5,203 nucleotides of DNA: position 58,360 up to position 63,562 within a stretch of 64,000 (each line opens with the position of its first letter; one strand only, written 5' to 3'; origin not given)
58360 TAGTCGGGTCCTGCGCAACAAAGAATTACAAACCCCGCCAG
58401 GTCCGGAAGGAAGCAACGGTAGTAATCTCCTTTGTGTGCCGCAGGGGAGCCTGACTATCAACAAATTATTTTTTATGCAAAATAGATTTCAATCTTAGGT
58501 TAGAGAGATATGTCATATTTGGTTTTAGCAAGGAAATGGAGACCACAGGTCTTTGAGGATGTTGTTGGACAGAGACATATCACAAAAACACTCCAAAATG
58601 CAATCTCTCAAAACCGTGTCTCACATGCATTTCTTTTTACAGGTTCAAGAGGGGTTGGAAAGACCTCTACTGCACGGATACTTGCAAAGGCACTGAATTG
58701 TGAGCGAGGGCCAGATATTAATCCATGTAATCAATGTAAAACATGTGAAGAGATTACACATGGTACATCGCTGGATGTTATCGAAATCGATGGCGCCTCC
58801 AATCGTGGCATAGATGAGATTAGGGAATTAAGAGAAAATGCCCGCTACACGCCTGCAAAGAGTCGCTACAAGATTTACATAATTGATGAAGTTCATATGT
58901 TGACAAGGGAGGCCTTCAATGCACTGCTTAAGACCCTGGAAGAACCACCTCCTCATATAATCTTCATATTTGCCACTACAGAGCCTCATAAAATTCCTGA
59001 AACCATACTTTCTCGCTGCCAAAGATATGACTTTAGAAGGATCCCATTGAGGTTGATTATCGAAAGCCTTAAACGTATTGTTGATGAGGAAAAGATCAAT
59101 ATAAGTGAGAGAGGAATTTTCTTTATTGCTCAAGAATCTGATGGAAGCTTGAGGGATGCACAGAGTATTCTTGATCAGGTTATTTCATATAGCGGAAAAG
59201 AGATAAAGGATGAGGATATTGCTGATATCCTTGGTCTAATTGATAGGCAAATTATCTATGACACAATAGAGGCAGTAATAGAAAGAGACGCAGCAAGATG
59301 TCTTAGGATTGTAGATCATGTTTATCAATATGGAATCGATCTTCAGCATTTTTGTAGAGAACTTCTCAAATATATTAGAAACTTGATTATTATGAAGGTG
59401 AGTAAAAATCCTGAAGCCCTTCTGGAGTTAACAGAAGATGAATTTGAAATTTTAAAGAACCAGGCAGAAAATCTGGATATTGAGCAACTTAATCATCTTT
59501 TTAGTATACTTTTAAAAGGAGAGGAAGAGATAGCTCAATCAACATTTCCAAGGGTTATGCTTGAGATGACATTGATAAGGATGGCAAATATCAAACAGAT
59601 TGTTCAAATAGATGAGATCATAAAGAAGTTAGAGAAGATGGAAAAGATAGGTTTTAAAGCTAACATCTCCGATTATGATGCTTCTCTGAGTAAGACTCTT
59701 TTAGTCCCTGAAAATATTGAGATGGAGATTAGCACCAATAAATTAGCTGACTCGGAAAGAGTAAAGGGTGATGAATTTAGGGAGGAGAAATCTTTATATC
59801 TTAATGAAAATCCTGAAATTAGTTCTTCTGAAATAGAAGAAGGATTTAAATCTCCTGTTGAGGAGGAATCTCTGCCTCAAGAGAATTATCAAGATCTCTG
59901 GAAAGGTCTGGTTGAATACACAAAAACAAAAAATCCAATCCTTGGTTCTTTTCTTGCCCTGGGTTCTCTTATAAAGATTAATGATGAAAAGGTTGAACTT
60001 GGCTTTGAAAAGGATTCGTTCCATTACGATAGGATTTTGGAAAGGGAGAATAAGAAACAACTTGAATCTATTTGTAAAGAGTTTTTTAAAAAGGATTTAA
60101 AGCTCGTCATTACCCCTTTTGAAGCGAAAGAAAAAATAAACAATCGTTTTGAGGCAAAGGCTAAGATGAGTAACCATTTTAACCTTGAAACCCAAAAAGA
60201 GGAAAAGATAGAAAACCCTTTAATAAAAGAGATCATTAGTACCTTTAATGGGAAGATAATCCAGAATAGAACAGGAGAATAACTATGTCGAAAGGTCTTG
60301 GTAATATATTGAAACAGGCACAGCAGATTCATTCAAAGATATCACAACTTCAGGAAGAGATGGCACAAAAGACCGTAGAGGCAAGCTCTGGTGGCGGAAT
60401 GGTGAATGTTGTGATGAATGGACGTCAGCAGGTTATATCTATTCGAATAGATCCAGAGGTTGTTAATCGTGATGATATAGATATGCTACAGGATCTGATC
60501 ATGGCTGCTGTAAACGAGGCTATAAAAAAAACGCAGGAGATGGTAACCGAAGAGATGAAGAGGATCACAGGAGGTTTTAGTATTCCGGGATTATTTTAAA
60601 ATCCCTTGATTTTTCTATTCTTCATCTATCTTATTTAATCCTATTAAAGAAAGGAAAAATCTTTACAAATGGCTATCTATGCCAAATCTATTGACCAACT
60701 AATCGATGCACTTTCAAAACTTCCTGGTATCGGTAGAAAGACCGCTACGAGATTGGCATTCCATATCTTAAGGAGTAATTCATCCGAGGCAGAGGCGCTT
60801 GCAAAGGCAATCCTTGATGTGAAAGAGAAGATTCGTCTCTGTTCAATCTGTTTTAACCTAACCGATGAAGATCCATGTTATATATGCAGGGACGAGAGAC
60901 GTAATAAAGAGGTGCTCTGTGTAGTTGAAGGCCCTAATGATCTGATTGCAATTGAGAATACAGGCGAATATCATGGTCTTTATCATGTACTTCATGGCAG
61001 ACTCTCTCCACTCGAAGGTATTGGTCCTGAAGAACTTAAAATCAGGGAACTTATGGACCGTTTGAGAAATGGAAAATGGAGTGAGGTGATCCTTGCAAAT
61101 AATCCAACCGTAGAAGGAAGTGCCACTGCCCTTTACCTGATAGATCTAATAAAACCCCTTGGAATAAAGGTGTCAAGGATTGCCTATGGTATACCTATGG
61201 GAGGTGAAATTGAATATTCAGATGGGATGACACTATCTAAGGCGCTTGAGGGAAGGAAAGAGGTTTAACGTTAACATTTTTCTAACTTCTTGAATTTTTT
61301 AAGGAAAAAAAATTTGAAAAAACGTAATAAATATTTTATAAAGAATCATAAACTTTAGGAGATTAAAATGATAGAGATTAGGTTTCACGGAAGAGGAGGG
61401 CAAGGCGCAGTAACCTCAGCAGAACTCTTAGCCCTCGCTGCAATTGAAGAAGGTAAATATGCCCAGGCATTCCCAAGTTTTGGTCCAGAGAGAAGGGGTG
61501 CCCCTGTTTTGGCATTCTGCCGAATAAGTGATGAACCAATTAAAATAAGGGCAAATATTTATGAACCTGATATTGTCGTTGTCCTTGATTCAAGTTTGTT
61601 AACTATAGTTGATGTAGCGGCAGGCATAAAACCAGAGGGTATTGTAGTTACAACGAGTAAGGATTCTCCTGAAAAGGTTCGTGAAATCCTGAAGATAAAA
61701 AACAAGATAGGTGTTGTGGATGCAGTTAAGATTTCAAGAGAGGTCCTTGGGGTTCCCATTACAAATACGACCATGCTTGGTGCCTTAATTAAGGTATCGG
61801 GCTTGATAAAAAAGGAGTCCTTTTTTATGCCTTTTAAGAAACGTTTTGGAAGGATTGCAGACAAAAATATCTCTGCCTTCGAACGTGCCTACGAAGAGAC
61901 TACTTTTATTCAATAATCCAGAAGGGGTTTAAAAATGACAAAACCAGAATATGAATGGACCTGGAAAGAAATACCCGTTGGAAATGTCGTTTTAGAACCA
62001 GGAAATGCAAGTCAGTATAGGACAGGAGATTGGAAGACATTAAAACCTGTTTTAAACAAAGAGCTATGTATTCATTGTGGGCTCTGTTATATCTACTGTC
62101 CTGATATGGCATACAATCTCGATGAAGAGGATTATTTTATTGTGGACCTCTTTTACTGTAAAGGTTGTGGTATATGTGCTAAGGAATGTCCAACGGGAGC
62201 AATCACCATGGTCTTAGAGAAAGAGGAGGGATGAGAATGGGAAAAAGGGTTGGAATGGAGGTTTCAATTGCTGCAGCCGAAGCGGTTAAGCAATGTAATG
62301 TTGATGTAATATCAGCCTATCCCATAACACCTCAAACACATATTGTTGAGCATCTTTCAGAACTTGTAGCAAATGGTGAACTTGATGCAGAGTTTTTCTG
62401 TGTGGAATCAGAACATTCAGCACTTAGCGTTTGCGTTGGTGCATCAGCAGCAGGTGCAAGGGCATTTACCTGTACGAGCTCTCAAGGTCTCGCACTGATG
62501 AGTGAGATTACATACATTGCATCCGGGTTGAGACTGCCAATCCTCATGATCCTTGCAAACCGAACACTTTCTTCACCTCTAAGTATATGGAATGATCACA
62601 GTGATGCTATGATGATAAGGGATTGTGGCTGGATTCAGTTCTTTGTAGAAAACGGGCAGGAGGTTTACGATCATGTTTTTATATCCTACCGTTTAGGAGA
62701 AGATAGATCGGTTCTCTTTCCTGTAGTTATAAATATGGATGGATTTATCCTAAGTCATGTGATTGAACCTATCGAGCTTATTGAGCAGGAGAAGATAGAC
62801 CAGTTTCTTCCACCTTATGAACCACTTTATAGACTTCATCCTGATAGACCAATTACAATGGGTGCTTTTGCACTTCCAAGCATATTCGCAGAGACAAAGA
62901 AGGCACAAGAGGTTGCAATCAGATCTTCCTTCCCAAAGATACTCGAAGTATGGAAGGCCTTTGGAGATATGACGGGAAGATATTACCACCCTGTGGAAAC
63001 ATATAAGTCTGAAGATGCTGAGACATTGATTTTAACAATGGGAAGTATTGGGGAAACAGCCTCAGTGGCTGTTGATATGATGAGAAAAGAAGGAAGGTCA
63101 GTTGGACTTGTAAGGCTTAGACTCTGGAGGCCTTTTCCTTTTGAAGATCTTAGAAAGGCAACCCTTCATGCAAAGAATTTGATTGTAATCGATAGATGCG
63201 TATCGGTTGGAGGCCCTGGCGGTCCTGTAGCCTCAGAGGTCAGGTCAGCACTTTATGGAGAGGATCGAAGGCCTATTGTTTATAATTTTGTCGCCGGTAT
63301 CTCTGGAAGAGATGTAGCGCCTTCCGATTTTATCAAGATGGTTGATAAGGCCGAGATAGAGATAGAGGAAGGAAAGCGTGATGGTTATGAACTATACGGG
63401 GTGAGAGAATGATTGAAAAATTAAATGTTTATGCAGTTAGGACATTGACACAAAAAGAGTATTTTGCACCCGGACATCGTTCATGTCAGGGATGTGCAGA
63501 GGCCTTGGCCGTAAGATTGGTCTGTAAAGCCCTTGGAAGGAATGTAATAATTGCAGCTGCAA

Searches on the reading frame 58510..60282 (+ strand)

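Call 68: search_protein_families(library=pfam, proteins=[window:58510-60282:+], max_evalue=1e-12)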
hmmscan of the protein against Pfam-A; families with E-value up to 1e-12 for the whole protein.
window:58510-60282:+ (590 aa): 3 families
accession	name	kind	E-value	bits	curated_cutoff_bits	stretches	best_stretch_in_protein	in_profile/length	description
PF13177.12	DNA_pol3_delta2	-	2.3e-49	167.9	27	1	21-177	2-159/161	DNA polymerase III, delta subunit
PF12169.13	DNA_pol3_gamma3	-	6.8e-36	123.6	24.4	1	233-374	2-143/143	DNA polymerase III subunits gamma and tau domain III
PF00004.35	AAA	-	1.3e-13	52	21.2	1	42-172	2-125/131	ATPase family associated with various cellular activities (AAA)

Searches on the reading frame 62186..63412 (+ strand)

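Call 68: search_protein_families(library=pfam, proteins=[window:62186-63412:+], max_evalue=1e-12)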
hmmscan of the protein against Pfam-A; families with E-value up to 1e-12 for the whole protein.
window:62186-63412:+ (408 aa): 2 families
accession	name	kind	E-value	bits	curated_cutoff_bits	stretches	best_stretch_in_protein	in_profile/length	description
PF01855.24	POR_N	-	3e-70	237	27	1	32-244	1-218/231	Pyruvate flavodoxin/ferredoxin oxidoreductase, thiamine diP-bdg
PF17147.9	PFOR_II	-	2.2e-27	95.8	27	1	278-381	1-101/102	Pyruvate:ferredoxin oxidoreductase core domain II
